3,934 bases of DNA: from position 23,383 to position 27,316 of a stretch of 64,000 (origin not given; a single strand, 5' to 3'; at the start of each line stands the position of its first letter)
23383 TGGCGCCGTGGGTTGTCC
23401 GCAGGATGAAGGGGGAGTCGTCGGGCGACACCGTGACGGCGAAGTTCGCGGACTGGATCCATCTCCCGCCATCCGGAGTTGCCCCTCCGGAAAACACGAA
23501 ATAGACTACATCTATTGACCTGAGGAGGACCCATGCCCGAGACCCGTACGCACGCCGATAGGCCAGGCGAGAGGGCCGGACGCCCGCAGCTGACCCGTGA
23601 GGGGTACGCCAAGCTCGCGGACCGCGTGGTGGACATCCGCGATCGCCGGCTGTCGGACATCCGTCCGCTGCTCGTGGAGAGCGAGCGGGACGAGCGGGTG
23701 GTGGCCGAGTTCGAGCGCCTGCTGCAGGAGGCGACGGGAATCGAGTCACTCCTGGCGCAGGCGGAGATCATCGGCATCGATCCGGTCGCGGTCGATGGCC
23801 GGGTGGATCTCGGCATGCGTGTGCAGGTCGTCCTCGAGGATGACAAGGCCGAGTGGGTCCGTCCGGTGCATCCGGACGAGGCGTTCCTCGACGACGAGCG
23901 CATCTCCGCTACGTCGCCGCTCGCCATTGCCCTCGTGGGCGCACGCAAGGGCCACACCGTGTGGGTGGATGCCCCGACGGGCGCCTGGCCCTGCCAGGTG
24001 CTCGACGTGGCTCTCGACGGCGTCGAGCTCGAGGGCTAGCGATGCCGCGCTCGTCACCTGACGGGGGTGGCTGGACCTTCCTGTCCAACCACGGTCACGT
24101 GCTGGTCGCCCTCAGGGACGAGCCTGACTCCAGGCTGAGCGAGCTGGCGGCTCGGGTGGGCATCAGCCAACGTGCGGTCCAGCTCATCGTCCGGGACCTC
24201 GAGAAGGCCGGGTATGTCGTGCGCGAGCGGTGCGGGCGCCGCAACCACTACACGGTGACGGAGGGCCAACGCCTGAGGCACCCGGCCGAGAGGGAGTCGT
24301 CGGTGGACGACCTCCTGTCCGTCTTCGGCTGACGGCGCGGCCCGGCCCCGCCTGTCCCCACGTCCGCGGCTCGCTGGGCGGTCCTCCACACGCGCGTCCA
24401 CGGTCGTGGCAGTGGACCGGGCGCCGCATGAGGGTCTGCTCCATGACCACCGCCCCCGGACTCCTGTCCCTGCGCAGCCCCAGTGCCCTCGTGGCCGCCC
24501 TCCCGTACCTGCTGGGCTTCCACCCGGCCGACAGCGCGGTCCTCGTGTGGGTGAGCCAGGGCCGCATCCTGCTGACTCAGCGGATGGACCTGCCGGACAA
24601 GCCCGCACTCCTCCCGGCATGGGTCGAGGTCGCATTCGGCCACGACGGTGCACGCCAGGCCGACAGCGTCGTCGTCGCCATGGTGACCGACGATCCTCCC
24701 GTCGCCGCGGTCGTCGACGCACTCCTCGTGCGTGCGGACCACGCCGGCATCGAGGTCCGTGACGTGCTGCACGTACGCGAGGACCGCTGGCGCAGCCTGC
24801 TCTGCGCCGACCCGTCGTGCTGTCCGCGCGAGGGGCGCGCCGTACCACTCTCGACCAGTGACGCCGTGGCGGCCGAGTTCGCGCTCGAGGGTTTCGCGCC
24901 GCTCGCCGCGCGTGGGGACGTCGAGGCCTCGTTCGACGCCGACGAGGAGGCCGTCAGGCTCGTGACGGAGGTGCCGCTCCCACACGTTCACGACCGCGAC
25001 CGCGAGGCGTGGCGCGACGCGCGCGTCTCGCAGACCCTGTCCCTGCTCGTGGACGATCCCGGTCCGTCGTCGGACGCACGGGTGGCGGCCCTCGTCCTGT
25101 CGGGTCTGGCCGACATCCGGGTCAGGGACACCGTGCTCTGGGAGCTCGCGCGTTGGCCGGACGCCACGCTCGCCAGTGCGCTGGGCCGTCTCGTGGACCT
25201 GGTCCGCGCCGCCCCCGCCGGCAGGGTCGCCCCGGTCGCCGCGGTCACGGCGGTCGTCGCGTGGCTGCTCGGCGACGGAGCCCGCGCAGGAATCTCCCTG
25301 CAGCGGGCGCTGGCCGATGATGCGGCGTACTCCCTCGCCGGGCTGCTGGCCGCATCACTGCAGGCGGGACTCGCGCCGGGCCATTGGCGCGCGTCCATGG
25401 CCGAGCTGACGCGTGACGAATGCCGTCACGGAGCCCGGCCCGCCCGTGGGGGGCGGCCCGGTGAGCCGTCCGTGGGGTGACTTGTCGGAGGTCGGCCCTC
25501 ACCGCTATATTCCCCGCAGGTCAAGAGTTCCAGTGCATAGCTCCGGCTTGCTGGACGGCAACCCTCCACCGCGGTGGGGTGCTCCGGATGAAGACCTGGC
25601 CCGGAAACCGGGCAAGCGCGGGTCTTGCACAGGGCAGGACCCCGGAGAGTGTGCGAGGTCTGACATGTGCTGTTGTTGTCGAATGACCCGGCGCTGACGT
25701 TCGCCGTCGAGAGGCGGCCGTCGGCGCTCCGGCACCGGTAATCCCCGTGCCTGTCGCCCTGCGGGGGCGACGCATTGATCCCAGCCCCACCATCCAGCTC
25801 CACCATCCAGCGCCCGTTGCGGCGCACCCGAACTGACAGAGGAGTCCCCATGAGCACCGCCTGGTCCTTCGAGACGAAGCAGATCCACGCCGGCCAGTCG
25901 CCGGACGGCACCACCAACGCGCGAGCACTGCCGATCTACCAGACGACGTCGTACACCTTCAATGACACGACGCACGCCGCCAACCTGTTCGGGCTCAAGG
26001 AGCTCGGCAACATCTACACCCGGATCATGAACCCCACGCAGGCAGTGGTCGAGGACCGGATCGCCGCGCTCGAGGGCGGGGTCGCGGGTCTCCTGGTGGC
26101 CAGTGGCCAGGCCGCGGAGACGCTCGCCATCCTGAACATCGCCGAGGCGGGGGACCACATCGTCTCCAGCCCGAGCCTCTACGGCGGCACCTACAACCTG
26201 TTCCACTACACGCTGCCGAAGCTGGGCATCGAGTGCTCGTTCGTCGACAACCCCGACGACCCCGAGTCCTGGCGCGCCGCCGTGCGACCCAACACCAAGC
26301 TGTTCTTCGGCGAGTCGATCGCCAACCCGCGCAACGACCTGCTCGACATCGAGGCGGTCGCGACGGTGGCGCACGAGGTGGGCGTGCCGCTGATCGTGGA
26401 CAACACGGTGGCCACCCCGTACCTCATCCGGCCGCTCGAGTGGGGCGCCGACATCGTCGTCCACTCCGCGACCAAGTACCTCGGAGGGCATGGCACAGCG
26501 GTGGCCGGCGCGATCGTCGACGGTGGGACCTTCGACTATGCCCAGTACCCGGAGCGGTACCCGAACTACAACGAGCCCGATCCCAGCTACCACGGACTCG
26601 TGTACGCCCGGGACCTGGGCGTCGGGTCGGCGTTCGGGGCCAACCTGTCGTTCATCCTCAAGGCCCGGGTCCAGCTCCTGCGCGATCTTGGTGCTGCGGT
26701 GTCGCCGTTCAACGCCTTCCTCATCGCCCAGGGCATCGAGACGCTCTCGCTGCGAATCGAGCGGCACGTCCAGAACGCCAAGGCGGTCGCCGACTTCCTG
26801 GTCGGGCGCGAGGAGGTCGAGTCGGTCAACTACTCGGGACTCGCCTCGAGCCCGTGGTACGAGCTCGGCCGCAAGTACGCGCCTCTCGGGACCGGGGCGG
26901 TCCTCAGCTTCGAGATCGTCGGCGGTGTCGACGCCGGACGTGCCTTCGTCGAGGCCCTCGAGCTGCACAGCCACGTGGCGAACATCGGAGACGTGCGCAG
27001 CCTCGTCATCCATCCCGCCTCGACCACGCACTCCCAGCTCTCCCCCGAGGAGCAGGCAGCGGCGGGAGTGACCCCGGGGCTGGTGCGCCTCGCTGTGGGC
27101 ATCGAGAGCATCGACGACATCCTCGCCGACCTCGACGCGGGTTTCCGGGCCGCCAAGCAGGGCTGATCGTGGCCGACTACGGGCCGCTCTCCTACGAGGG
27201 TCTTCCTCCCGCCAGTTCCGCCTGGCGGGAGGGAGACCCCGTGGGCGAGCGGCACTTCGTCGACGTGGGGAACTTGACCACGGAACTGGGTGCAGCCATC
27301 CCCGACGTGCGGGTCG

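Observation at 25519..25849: Composite metY-metX leader: SAM-IV aptamer followed by a polycysteine uORF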

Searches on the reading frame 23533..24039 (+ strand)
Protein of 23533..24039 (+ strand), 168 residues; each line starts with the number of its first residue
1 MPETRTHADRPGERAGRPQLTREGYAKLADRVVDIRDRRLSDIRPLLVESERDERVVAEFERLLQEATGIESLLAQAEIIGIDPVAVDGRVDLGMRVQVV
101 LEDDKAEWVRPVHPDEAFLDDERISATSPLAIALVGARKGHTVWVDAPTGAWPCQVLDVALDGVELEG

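Call 7: search_protein_families(library=ncbifam, proteins=[window:23533-24039:+])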
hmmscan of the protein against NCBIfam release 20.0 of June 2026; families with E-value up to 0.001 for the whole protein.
window:23533-24039:+ (168 aa): 10 families
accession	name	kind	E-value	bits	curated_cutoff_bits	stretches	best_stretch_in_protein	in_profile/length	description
NF001264.0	PRK00226.1-5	equivalog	2.5e-12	46.9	180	1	69-159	64-155/158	transcription elongation factor GreA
NF001263.0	PRK00226.1-4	equivalog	7e-12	45.5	145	1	64-160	62-158/160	transcription elongation factor GreA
NF001261.0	PRK00226.1-2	equivalog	1e-11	44.9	167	1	68-160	63-155/157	transcription elongation factor GreA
NF002506.1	PRK01885.1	equivalog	1.6e-11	44.1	188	1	73-160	67-153/156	transcription elongation factor GreB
TIGR01462.1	greA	subfamily_domain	1.7e-11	44.4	139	1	66-159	57-150/151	transcription elongation factor GreA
TIGR01461.1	greB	equivalog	3.8e-11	43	171.05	1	73-159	67-152/156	transcription elongation factor GreB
NF004548.0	PRK05892.1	equivalog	5.5e-08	32.9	126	1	68-161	61-156/158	nucleoside diphosphate kinase regulator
NF004396.0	PRK05753.1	equivalog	5.7e-07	29.4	109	1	51-151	15-116/137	nucleoside diphosphate kinase regulator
NF001260.0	PRK00226.1-1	equivalog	7.8e-07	28.9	234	1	68-159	65-156/160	transcription elongation factor GreA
NF001262.0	PRK00226.1-3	equivalog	0.00041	20.1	161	1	70-151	67-150/165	transcription elongation factor GreA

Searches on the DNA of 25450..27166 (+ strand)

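Call 13: search_rna_families(sources=[L001, L002, L003, L004, L005, L006, L007, L008, L009, L010, L011, L012, L013, L014, L015, L016, L017, L018, L019, L020], threshold=gathering)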
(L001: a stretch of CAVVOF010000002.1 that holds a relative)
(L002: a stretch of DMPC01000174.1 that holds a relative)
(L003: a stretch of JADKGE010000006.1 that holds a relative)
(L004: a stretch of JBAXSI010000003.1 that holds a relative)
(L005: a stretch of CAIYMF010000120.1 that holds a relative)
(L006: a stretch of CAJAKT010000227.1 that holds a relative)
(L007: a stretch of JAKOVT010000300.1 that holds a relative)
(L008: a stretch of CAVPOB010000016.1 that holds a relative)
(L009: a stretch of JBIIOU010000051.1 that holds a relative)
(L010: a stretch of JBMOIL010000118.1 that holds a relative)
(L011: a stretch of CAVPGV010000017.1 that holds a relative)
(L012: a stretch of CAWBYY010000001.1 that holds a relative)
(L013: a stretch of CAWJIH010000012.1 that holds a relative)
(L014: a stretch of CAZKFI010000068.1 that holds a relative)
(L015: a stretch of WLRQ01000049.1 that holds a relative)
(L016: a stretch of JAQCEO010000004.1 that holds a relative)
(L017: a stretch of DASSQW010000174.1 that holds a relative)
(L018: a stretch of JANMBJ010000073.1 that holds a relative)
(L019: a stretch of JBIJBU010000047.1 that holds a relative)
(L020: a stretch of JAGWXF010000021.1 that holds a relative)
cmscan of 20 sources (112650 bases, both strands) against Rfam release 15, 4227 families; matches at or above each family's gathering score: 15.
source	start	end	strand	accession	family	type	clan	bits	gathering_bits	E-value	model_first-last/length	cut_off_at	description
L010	2232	2338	+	RF00634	SAM-IV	Cis-reg; riboswitch;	CL00012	113.9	38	4.8e-20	1-116/116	no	SAM (S-adenosyl methionine) riboswitch aptamer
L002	2146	2252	+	RF00634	SAM-IV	Cis-reg; riboswitch;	CL00012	104.6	38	6.1e-18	1-116/116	no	SAM (S-adenosyl methionine) riboswitch aptamer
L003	2165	2270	+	RF00634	SAM-IV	Cis-reg; riboswitch;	CL00012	104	38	8.4e-18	1-116/116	no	SAM (S-adenosyl methionine) riboswitch aptamer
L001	2169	2272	+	RF00634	SAM-IV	Cis-reg; riboswitch;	CL00012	103.5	38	1.1e-17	1-116/116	no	SAM (S-adenosyl methionine) riboswitch aptamer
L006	2172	2278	+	RF00634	SAM-IV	Cis-reg; riboswitch;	CL00012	103.4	38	1.1e-17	1-116/116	no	SAM (S-adenosyl methionine) riboswitch aptamer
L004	2196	2300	+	RF00634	SAM-IV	Cis-reg; riboswitch;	CL00012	103.2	38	1.3e-17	1-116/116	no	SAM (S-adenosyl methionine) riboswitch aptamer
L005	2196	2319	+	RF00634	SAM-IV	Cis-reg; riboswitch;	CL00012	102.5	38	1.9e-17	1-116/116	no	SAM (S-adenosyl methionine) riboswitch aptamer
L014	2094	2196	+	RF00634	SAM-IV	Cis-reg; riboswitch;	CL00012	102.1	38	2.3e-17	1-116/116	no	SAM (S-adenosyl methionine) riboswitch aptamer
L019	2318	2423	+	RF00634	SAM-IV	Cis-reg; riboswitch;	CL00012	100.9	38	4.3e-17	1-116/116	no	SAM (S-adenosyl methionine) riboswitch aptamer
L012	2168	2272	+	RF00634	SAM-IV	Cis-reg; riboswitch;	CL00012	100.5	38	5.1e-17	1-116/116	no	SAM (S-adenosyl methionine) riboswitch aptamer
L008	2174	2278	+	RF00634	SAM-IV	Cis-reg; riboswitch;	CL00012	99.8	38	7.5e-17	1-116/116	no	SAM (S-adenosyl methionine) riboswitch aptamer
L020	2026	2129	+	RF00634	SAM-IV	Cis-reg; riboswitch;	CL00012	99.6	38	8.3e-17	1-116/116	no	SAM (S-adenosyl methionine) riboswitch aptamer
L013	2290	2403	+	RF00634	SAM-IV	Cis-reg; riboswitch;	CL00012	99.2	38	1e-16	1-116/116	no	SAM (S-adenosyl methionine) riboswitch aptamer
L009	2205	2311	+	RF00634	SAM-IV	Cis-reg; riboswitch;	CL00012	97.7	38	2.2e-16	1-116/116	no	SAM (S-adenosyl methionine) riboswitch aptamer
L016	2211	2313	+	RF00634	SAM-IV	Cis-reg; riboswitch;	CL00012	95.3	38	7.9e-16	1-116/116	no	SAM (S-adenosyl methionine) riboswitch aptamer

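Call 14: search_rna_families(sources=[L021, L022, L023, L024, L025, L026, L027, L028, L029, L030, L031, L032, L033, L034, L035, L036, L037, L038, L039, L040], threshold=gathering)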
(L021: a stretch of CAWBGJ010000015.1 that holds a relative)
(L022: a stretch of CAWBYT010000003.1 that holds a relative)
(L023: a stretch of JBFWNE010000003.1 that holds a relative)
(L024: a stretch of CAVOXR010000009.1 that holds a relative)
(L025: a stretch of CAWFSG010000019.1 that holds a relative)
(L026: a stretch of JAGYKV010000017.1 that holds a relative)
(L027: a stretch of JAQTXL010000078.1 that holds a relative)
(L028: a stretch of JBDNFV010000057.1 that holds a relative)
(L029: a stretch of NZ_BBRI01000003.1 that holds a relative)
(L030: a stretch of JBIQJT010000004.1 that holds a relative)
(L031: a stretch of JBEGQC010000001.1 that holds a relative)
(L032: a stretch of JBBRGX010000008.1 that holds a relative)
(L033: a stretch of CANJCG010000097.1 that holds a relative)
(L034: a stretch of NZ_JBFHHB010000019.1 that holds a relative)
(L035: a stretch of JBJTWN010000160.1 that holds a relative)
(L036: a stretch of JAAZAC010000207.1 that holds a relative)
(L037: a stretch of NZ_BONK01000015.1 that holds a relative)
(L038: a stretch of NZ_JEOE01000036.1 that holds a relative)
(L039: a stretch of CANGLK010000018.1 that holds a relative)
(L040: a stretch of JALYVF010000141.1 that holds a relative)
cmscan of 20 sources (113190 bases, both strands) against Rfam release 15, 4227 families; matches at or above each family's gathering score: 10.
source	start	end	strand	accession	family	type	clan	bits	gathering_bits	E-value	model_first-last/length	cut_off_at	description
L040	2090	2204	+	RF00634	SAM-IV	Cis-reg; riboswitch;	CL00012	112.6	38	9.6e-20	1-116/116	no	SAM (S-adenosyl methionine) riboswitch aptamer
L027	2240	2345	+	RF00634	SAM-IV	Cis-reg; riboswitch;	CL00012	106.5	38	2.3e-18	1-116/116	no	SAM (S-adenosyl methionine) riboswitch aptamer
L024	2265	2385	+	RF00634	SAM-IV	Cis-reg; riboswitch;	CL00012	105.7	38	3.4e-18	1-116/116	no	SAM (S-adenosyl methionine) riboswitch aptamer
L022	2270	2390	+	RF00634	SAM-IV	Cis-reg; riboswitch;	CL00012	105.4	38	4.1e-18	1-116/116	no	SAM (S-adenosyl methionine) riboswitch aptamer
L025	2263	2383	+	RF00634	SAM-IV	Cis-reg; riboswitch;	CL00012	105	38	5e-18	1-116/116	no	SAM (S-adenosyl methionine) riboswitch aptamer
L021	2267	2387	+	RF00634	SAM-IV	Cis-reg; riboswitch;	CL00012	100.3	38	5.8e-17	1-116/116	no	SAM (S-adenosyl methionine) riboswitch aptamer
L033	2318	2428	+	RF00634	SAM-IV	Cis-reg; riboswitch;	CL00012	99.8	38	7.5e-17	1-116/116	no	SAM (S-adenosyl methionine) riboswitch aptamer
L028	2229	2336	+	RF00634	SAM-IV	Cis-reg; riboswitch;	CL00012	91.1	38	6.8e-15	1-116/116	no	SAM (S-adenosyl methionine) riboswitch aptamer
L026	2185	2293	+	RF00634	SAM-IV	Cis-reg; riboswitch;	CL00012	87.1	38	5.4e-14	1-116/116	no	SAM (S-adenosyl methionine) riboswitch aptamer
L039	52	130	+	RF00005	tRNA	Gene; tRNA;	CL00001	59.4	29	4.5e-10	1-71/71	no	tRNA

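Call 64: search_rna_families(sources=[L041, L042, L043, L044, L045, L046, L047, L048, L049, L050, L051, L052, L053, L054, L055, L056, L057, L058, L059, L060], threshold=gathering)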
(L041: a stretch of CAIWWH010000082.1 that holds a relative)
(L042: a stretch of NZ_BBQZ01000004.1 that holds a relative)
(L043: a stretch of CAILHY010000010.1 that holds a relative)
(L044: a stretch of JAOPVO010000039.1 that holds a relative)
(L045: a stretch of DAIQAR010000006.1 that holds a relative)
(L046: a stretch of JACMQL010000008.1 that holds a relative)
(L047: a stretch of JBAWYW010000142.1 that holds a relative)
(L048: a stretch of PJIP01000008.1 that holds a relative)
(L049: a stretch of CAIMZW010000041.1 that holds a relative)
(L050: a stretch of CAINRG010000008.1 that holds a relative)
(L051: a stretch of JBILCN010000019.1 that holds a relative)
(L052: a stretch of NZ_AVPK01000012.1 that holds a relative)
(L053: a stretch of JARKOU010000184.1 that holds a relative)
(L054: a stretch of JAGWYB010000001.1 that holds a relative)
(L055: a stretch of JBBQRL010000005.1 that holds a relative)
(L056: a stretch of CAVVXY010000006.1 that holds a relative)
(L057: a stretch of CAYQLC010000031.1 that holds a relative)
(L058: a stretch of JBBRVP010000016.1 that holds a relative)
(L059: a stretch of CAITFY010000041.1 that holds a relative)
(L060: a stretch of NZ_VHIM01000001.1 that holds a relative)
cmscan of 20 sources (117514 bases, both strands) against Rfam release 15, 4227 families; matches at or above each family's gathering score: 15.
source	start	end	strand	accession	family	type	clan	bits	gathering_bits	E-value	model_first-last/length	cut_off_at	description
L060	2303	2419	+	RF00634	SAM-IV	Cis-reg; riboswitch;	CL00012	115.4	38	2.3e-20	1-116/116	no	SAM (S-adenosyl methionine) riboswitch aptamer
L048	2301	2417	+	RF00634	SAM-IV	Cis-reg; riboswitch;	CL00012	114.7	38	3.4e-20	1-116/116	no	SAM (S-adenosyl methionine) riboswitch aptamer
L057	2335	2448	+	RF00634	SAM-IV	Cis-reg; riboswitch;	CL00012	111.1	38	2.2e-19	1-116/116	no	SAM (S-adenosyl methionine) riboswitch aptamer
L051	2333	2446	+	RF00634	SAM-IV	Cis-reg; riboswitch;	CL00012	109.1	38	6.2e-19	1-116/116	no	SAM (S-adenosyl methionine) riboswitch aptamer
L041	2304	2417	+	RF00634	SAM-IV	Cis-reg; riboswitch;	CL00012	109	38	6.6e-19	1-116/116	no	SAM (S-adenosyl methionine) riboswitch aptamer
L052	2339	2453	+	RF00634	SAM-IV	Cis-reg; riboswitch;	CL00012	109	38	6.4e-19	1-116/116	no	SAM (S-adenosyl methionine) riboswitch aptamer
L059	2303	2416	+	RF00634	SAM-IV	Cis-reg; riboswitch;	CL00012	106.3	38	2.7e-18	1-116/116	no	SAM (S-adenosyl methionine) riboswitch aptamer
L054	2325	2438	+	RF00634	SAM-IV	Cis-reg; riboswitch;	CL00012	106.1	38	3e-18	1-116/116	no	SAM (S-adenosyl methionine) riboswitch aptamer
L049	2328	2441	+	RF00634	SAM-IV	Cis-reg; riboswitch;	CL00012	105.5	38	4e-18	1-116/116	no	SAM (S-adenosyl methionine) riboswitch aptamer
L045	2323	2436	+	RF00634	SAM-IV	Cis-reg; riboswitch;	CL00012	105.1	38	5e-18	1-116/116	no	SAM (S-adenosyl methionine) riboswitch aptamer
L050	2321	2433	+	RF00634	SAM-IV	Cis-reg; riboswitch;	CL00012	104.9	38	5.5e-18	1-116/116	no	SAM (S-adenosyl methionine) riboswitch aptamer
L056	2302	2414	+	RF00634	SAM-IV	Cis-reg; riboswitch;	CL00012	102.8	38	1.6e-17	1-116/116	no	SAM (S-adenosyl methionine) riboswitch aptamer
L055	2322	2426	+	RF00634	SAM-IV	Cis-reg; riboswitch;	CL00012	90.7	38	8.7e-15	1-116/116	no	SAM (S-adenosyl methionine) riboswitch aptamer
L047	1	86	+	RF00634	SAM-IV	Cis-reg; riboswitch;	CL00012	64.8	38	6.2e-09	29-116/116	5'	SAM (S-adenosyl methionine) riboswitch aptamer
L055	1739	1819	+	RF00005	tRNA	Gene; tRNA;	CL00001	58.5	29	8.3e-10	1-71/71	no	tRNA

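Call 65: search_rna_families(sources=[L061, L062, L063, L064, L065, L066, L067, L068, L069, L070, L071, L072, L073, L074, L075, L076, L077, L078, L079, L080], threshold=gathering)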
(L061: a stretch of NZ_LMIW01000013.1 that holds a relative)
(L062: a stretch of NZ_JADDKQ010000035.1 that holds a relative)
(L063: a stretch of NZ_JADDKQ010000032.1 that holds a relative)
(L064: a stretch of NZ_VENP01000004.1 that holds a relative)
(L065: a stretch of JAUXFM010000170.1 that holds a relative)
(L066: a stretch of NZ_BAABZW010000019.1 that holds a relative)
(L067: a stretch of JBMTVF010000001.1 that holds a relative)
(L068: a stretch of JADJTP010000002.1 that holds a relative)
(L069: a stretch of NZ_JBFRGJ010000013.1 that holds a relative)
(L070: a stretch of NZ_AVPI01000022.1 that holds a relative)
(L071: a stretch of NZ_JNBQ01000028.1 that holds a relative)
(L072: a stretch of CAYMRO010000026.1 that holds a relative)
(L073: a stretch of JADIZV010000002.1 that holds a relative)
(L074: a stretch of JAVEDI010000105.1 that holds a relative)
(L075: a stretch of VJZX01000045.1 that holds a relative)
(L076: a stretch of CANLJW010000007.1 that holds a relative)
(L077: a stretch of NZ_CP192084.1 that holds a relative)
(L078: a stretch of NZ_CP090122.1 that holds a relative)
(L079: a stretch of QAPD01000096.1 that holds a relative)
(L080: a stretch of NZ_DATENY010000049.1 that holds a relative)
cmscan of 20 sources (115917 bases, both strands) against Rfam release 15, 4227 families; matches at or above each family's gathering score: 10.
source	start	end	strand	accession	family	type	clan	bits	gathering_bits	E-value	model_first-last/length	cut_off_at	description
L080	2236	2354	+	RF00634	SAM-IV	Cis-reg; riboswitch;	CL00012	117.7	38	7e-21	1-116/116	no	SAM (S-adenosyl methionine) riboswitch aptamer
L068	2349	2465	+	RF00634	SAM-IV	Cis-reg; riboswitch;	CL00012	117.2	38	8.9e-21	1-116/116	no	SAM (S-adenosyl methionine) riboswitch aptamer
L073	2345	2462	+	RF00634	SAM-IV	Cis-reg; riboswitch;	CL00012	112.9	38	8.5e-20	1-116/116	no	SAM (S-adenosyl methionine) riboswitch aptamer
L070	2337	2452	+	RF00634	SAM-IV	Cis-reg; riboswitch;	CL00012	111.4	38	1.8e-19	1-116/116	no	SAM (S-adenosyl methionine) riboswitch aptamer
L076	2245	2358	+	RF00634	SAM-IV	Cis-reg; riboswitch;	CL00012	107.1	38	1.7e-18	1-116/116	no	SAM (S-adenosyl methionine) riboswitch aptamer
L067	2324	2437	+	RF00634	SAM-IV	Cis-reg; riboswitch;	CL00012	106.1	38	2.9e-18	1-116/116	no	SAM (S-adenosyl methionine) riboswitch aptamer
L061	2277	2396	+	RF00634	SAM-IV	Cis-reg; riboswitch;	CL00012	103.4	38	1.2e-17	1-116/116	no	SAM (S-adenosyl methionine) riboswitch aptamer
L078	2268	2387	+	RF00634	SAM-IV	Cis-reg; riboswitch;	CL00012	102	38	2.4e-17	1-116/116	no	SAM (S-adenosyl methionine) riboswitch aptamer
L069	314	431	+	RF00634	SAM-IV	Cis-reg; riboswitch;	CL00012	96.2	38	5e-16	1-116/116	no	SAM (S-adenosyl methionine) riboswitch aptamer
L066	2355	2470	+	RF00634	SAM-IV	Cis-reg; riboswitch;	CL00012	94.3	38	1.4e-15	1-116/116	no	SAM (S-adenosyl methionine) riboswitch aptamer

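Call 75: search_rna_families(source=window, start=25450, end=25900, threshold=evalue, max_evalue=5)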
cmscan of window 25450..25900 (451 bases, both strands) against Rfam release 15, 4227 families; matches with E-value up to 5: 2.
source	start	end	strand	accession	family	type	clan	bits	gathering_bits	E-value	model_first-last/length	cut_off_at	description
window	25519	25624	+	RF00634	SAM-IV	Cis-reg; riboswitch;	CL00012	104.9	38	2.1e-20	1-116/116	no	SAM (S-adenosyl methionine) riboswitch aptamer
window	25555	25633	-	RF01668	P10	Gene; sRNA;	-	13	37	2.9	1-72/72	no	Pseudomonas sRNA P10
